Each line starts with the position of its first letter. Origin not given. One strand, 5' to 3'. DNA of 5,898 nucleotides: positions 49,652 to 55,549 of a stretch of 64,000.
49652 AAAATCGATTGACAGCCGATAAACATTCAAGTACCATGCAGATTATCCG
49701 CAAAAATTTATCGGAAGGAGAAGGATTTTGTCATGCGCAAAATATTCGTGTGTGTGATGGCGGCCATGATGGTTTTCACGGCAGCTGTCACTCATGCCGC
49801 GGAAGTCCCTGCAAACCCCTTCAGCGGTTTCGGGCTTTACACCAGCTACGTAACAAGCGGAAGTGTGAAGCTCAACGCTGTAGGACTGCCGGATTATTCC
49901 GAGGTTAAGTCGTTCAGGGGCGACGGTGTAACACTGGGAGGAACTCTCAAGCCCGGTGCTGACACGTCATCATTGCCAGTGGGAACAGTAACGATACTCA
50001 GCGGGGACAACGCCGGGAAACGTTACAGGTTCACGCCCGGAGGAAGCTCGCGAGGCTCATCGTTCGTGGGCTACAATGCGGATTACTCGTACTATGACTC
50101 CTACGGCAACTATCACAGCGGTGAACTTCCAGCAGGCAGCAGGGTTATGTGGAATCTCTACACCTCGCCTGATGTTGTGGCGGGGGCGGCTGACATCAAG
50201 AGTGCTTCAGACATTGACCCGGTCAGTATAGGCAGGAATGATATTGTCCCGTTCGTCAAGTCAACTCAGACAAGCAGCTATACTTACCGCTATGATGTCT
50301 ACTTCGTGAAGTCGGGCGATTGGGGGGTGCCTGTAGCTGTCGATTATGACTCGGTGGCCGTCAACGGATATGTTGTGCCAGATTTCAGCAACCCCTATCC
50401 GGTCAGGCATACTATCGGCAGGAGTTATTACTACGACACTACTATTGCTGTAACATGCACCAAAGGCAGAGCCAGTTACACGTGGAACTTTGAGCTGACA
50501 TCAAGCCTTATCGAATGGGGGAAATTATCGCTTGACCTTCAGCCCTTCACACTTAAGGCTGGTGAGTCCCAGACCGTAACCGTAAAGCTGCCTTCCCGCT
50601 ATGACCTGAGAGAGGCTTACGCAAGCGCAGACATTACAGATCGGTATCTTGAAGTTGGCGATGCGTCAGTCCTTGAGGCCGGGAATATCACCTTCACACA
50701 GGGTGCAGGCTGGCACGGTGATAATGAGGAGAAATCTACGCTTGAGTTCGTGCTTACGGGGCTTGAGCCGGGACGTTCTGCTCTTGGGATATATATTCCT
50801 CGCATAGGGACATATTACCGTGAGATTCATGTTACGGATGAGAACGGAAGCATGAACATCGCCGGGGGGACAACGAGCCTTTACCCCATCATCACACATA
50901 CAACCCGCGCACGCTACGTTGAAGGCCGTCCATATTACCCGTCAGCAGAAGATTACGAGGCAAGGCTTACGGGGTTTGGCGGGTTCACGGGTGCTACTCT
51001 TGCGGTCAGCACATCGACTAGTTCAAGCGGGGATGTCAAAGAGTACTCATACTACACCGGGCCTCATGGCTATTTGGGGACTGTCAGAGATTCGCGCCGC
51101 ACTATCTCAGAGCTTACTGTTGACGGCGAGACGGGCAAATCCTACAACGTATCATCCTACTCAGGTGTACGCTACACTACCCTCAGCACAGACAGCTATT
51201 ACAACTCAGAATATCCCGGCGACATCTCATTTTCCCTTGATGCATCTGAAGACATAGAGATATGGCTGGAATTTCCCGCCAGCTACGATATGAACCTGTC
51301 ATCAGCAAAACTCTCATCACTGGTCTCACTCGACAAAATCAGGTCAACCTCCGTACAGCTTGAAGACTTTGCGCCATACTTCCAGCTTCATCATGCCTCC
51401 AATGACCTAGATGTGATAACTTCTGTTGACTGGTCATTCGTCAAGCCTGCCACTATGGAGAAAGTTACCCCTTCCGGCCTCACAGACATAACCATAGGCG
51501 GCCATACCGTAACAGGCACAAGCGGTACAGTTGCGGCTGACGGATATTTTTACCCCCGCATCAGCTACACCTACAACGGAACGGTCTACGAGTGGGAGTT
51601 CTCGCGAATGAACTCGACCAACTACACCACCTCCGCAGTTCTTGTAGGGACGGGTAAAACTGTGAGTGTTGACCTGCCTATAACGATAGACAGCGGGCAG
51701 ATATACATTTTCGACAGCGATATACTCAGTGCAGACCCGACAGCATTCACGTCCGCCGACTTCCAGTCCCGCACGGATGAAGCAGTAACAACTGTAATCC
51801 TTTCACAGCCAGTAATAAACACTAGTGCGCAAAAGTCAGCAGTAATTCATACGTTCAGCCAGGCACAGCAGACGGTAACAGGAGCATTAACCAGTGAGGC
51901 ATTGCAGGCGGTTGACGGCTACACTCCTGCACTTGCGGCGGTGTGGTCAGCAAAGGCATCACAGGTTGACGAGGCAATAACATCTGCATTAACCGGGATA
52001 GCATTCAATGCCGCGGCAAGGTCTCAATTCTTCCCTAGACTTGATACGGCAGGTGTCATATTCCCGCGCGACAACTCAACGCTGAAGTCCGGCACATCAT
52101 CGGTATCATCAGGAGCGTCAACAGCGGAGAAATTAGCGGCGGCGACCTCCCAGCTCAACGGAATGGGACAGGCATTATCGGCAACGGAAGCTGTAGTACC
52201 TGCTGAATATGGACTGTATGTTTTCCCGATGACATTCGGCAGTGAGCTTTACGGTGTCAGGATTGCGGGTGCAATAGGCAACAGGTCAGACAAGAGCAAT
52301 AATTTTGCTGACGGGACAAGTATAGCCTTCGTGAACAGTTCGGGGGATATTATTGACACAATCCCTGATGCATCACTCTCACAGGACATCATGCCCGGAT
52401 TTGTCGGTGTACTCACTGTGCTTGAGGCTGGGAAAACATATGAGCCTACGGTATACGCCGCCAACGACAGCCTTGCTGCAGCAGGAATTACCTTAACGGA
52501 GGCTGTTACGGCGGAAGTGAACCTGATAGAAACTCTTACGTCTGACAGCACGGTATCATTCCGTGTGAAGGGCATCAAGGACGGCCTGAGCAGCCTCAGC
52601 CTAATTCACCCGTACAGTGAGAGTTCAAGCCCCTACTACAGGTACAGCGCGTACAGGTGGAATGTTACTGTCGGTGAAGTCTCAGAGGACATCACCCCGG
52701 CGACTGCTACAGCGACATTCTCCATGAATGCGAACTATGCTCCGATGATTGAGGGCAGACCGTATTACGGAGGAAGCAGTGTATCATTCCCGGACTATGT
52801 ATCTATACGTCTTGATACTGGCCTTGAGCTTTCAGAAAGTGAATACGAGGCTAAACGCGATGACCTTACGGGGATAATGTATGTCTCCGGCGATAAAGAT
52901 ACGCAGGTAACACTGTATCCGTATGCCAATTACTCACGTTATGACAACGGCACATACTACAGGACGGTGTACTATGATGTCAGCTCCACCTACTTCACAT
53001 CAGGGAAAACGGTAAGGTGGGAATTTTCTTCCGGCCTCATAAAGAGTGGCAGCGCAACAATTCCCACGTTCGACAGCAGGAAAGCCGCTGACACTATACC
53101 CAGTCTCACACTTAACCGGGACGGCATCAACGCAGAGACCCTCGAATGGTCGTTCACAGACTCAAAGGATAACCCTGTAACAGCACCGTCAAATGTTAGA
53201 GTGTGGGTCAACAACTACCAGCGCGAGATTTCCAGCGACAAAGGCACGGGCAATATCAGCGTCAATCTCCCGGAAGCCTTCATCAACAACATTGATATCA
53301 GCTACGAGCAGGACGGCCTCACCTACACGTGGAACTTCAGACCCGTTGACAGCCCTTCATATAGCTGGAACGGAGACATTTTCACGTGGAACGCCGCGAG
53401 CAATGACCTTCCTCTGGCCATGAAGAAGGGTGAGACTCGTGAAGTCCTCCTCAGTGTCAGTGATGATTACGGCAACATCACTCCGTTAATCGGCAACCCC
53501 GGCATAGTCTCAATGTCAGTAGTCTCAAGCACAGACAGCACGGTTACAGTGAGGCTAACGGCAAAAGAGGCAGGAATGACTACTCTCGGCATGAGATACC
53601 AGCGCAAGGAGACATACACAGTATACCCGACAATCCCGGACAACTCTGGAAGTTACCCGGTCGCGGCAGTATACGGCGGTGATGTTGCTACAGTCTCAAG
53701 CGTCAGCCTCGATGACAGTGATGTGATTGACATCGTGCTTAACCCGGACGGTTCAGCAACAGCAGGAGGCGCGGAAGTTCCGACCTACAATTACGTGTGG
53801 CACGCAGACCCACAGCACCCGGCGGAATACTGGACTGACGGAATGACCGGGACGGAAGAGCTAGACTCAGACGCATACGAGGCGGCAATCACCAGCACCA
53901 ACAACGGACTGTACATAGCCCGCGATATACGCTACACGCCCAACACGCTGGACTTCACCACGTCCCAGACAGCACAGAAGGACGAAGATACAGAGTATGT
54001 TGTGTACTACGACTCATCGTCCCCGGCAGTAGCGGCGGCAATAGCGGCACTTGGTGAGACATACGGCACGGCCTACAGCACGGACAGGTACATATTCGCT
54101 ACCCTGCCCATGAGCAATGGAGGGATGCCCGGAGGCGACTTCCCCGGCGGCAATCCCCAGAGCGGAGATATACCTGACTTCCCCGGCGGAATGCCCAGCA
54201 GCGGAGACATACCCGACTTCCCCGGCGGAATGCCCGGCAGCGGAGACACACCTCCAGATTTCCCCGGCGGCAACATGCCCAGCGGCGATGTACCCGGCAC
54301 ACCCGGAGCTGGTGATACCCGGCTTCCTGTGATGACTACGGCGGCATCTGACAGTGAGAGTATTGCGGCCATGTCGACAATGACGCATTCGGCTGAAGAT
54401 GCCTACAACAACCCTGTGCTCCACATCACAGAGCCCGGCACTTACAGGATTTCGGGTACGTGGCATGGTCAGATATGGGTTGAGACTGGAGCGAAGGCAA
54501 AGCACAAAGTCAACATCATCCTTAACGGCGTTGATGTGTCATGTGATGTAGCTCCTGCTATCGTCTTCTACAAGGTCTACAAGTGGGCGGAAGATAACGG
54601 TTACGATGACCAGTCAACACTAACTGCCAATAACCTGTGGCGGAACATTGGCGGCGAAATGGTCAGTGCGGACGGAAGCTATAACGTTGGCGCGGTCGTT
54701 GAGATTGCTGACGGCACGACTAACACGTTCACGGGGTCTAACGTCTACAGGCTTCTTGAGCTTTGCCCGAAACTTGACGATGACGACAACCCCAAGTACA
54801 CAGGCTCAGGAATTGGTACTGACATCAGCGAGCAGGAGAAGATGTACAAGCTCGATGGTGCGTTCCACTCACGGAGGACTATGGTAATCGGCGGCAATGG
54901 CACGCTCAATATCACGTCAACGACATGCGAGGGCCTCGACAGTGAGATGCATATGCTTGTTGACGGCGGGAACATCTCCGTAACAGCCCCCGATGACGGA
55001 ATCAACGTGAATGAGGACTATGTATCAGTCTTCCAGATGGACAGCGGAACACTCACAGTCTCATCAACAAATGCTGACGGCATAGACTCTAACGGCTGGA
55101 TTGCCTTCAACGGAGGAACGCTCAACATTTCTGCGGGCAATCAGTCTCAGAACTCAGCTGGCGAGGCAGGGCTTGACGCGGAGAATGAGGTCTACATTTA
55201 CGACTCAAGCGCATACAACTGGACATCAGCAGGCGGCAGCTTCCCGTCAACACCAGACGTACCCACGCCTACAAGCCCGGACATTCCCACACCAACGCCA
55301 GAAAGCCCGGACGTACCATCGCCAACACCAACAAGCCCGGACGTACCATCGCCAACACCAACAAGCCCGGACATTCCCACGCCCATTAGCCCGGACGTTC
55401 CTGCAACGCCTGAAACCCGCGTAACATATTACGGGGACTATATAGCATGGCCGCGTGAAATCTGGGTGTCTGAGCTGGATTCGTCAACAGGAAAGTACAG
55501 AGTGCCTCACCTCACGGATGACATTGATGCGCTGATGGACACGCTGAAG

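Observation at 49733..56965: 2410-aa modular surface protein with a Synerg-CTERM-like anchor and three classes of Pro-rich tandem linkers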

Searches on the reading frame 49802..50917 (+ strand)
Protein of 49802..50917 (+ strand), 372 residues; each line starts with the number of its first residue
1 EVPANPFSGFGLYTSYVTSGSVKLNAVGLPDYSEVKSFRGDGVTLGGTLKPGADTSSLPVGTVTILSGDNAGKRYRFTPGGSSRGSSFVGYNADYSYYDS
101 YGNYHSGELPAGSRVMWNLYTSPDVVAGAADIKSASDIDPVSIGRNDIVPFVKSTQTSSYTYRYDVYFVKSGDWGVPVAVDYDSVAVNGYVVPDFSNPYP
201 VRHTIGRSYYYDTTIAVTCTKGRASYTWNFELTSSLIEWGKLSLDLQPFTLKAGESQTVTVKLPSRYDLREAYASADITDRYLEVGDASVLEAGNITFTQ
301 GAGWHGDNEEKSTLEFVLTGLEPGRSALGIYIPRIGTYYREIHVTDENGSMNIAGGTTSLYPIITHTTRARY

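Call 42: search_protein_families(library=pfam, proteins=[window:49802-50917:+], max_evalue=1)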
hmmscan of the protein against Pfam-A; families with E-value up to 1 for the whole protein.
window:49802-50917:+ (372 aa): 2 families
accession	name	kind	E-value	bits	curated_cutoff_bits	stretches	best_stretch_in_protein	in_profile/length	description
PF14310.12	Fn3-like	-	0.077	13.6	25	1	250-270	28-47/71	Fibronectin type III-like domain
PF16640.11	Big_3_5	-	0.76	10.8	35.5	0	40-70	11-38/88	Bacterial Ig-like domain (group 3)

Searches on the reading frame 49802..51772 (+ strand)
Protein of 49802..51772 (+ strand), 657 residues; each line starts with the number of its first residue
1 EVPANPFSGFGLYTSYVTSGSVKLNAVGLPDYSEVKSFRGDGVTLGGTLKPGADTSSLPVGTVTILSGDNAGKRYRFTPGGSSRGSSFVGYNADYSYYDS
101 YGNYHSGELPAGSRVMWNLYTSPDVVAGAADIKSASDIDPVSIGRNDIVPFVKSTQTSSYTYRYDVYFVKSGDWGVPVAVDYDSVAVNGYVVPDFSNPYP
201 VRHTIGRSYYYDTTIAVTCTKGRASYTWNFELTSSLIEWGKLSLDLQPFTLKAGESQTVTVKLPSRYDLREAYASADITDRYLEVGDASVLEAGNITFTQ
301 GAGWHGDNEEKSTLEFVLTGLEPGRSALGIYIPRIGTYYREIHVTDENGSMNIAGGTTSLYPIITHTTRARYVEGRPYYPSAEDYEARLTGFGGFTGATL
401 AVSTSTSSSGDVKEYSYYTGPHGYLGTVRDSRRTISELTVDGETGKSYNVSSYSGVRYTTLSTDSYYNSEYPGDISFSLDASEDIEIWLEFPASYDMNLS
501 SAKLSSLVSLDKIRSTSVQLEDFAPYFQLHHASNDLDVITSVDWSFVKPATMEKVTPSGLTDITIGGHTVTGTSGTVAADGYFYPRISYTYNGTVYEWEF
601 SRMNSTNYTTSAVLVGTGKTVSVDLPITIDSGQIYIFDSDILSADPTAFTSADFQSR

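Call 45: predict_structure(alignment_id=A1)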
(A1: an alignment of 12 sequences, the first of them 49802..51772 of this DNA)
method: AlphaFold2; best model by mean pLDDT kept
length: 657 residues; sequences in the alignment: 12
mean_pLDDT: 81.0   pTM: 0.62
mean pLDDT of the five models: 81.0, 78.7, 77.8, 76.1, 75.4
residues with pLDDT >= 90: 237; 70-90: 297; 50-70: 63; < 50: 60
segments of 3 or more residues with pLDDT < 50: 82-85, 98-106, 209-212, 605-611, 625-657
pLDDT, mean of each block of 10 residues (from residue 1): 78 89 79 88 85 79 83 79 61 59 48 86 86 87 90 73 85 84 83 85 71 76 90 80 93 97 84 72 88 92 74 95 94 87 93 77 93 85 92 90 77 88 92 93 90 91 79 86 88 86 84 89 93 74 93 92 91 90 85 92 55 50 48 44 38 35
secondary structure, 60 per line:
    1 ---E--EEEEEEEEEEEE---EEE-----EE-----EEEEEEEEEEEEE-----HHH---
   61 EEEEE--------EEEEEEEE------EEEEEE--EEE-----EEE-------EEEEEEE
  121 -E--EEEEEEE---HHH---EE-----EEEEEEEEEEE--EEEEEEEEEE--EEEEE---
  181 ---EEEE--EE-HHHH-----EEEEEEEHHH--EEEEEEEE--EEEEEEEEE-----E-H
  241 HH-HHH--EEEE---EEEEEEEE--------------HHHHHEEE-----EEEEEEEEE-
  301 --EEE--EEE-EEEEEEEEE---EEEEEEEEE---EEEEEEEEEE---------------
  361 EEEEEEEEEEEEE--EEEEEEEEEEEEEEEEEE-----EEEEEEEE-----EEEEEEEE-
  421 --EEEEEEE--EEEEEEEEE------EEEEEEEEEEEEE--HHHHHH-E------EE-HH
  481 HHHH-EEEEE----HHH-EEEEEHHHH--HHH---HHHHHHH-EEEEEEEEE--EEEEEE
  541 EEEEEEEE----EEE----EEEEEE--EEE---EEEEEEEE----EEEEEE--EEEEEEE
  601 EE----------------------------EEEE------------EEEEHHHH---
elements in order: E7-18 E22-24 E37-49 E61-65 E74-81 E88-93 E96-98 E104-106 E114-120 E125-131 E148-158 E161-170 E173-177 E184-187 H193-196 E202-208 E214-221 E224-232 E249-252 E256-263 H278-282 E283-285 E291-299 E303-305 E308-310 E312-320 E324-332 E336-345 E361-373 E376-393 E399-406 E412-419 E423-429 E432-440 E447-459 H462-467 H479-484 E486-490 E499-503 H504-507 H516-522 E524-532 E535-548 E553-555 E560-565 E568-570 E574-581 E586-591 E594-602 E631-634 E647-650 H651-654

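Call 49: fold_search(model_id=the predicted structure, library=pdb)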
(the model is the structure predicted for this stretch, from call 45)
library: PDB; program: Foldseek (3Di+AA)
matches with E <= 10: 977; with E <= 0.001: 33
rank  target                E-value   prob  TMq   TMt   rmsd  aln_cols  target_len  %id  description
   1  9ijj_4J               9.5e-07  0.94  0.12  0.11  50.0       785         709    7  In situ structure of the central apparatus in mouse sperm axoneme. (released 2025-06-04)
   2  7sqc_2B               1.9e-06  0.93  0.12  0.11  46.1       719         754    9  Ciliary C1 central pair apparatus isolated from Chlamydomonas reinhardtii (released 2022-04-13)
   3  9ijj_4G               2.4e-06  0.89  0.13  0.03  74.6       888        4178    7  In situ structure of the central apparatus in mouse sperm axoneme. (released 2025-06-04)
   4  9ijj_4K               3.0e-06  0.96  0.11  0.17  30.5       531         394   10  In situ structure of the central apparatus in mouse sperm axoneme. (released 2025-06-04)
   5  8opr_A                4.3e-06  0.97  0.10  0.10  24.5       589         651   10  Structure of the EA1 surface layer of Bacillus anthracis (released 2023-11-08)
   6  6uea_C                8.8e-06  0.93  0.14  0.15  28.9       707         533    8  Structure of pentameric sIgA complex (released 2020-02-19)
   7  9ijj_h                8.8e-06  0.90  0.15  0.08  26.2       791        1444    8  In situ structure of the central apparatus in mouse sperm axoneme. (released 2025-06-04)
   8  6tav_B                1.2e-05  0.87  0.12  0.07  24.8       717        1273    9  Crystal structure of endopeptidase-induced alpha2-macroglobulin (released 2021-05-12)
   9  7sqc_O0               1.4e-05  0.47  0.09  0.06  35.2       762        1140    9  Ciliary C1 central pair apparatus isolated from Chlamydomonas reinhardtii (released 2022-04-13)
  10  7ahs_A                2.0e-05  0.99  0.11  0.21  20.4       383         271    8  titin-N2A Ig81-Ig83 (released 2021-03-24)
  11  5ftx                  2.3e-05  0.51  0.09  0.09  36.0       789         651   10  Structure of surface layer protein SbsC, domains 4-9 (released 2017-02-22)
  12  4yh6_A                2.6e-05  0.99  0.11  0.20  17.3       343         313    9  Crystal structure of IL1RAPL1 ectodomain (released 2015-05-06)
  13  4ofy_D                2.8e-05  0.96  0.12  0.17  35.6       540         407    8  Crystal Structure of the Complex of SYG-1 D1-D2 and SYG-2 D1-D4 (released 2014-02-19)
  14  7ahs_B                4.2e-05  0.96  0.10  0.19  20.9       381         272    6  titin-N2A Ig81-Ig83 (released 2021-03-24)
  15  7r5k_10               5.6e-05  0.69  0.12  0.06  46.7       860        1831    8  Human nuclear pore complex (constricted) (released 2022-06-22)
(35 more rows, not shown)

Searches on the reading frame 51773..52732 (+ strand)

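Call 42: search_protein_families(library=pfam, proteins=[window:51773-52732:+], max_evalue=1)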
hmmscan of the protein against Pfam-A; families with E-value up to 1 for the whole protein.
window:51773-52732:+ (320 aa): 1 family
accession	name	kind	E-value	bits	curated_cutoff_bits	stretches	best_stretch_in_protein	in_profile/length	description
PF11492.14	Dicistro_VP4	-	0.049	14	22.6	1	102-141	5-44/57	Cricket paralysis virus, VP4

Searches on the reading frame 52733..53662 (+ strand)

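Call 42: search_protein_families(library=pfam, proteins=[window:52733-53662:+], max_evalue=1)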
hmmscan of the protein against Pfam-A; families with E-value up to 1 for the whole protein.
window:52733-53662:+ (310 aa): 2 families
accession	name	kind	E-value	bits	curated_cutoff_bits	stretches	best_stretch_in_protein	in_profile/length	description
PF13629.12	T2SS-T3SS_pil_N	-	0.0095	16.1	23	1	252-285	25-54/72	Pilus formation protein N terminal region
PF09851.14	SHOCT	-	0.69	10.2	27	1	32-45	14-27/28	Short C-terminal domain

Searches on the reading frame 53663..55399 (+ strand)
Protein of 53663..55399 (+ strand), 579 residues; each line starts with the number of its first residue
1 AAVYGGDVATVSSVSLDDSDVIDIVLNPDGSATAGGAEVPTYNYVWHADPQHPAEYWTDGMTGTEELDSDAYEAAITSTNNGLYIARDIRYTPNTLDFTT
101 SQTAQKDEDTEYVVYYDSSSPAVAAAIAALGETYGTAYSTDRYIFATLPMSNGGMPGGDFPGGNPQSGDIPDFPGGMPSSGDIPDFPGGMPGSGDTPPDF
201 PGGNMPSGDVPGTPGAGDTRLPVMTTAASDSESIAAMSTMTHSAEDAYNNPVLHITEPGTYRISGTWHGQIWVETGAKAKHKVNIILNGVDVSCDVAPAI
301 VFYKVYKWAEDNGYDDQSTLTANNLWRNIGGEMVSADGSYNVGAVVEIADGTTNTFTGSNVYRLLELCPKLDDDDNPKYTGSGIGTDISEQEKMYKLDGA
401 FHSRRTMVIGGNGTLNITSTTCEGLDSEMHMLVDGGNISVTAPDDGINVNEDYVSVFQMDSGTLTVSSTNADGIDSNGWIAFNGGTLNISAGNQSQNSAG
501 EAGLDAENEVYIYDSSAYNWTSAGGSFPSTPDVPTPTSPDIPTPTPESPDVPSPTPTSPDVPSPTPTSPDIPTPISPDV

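Call 50: search_solved_structures(query=window:53663-55399:+, max_evalue=1, show_alignments=1)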
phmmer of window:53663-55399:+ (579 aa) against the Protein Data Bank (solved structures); distinct sequences matched with E-value up to 1: 3.
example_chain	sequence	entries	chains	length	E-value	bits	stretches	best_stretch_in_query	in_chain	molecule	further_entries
4peu_A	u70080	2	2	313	4.6e-08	35.7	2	253-298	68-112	Uncharacterized protein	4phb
2x2z_A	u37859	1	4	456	0.36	13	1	505-548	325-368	APICAL MEMBRANE ANTIGEN 1, PUTATIVE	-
6s5y_A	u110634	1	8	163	0.52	12.4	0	159-214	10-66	Group B streptococcal R4 surface protein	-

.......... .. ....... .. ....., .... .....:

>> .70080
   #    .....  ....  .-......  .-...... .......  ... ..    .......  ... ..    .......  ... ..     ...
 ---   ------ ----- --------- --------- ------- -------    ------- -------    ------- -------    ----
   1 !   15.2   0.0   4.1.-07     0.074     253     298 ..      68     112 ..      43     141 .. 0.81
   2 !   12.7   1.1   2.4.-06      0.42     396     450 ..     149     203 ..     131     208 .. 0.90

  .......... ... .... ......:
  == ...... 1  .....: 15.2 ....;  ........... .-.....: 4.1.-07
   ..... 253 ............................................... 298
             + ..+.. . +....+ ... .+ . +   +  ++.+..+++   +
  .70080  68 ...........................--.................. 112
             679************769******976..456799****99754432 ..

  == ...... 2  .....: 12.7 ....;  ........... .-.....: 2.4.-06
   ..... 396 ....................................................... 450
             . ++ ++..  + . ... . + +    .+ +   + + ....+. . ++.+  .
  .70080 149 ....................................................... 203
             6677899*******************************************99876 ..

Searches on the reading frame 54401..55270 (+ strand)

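Call 42: search_protein_families(library=pfam, proteins=[window:54401-55270:+], max_evalue=1)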
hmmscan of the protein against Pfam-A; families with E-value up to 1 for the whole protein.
window:54401-55270:+ (290 aa): 3 families
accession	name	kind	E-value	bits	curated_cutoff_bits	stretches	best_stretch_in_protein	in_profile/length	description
PF14262.12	Cthe_2159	-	7.2e-29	101.3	25.8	2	99-279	60-204/262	Carbohydrate-binding domain-containing protein Cthe_2159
PF09994.14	T6SS_Tle1-like_cat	-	0.026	14.3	27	1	102-151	6-61/287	T6SS, Phospholipase effector Tle1-like, catalytic domain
PF00666.23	Cathelicidins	-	0.065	14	21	1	98-132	8-42/101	Cathelicidin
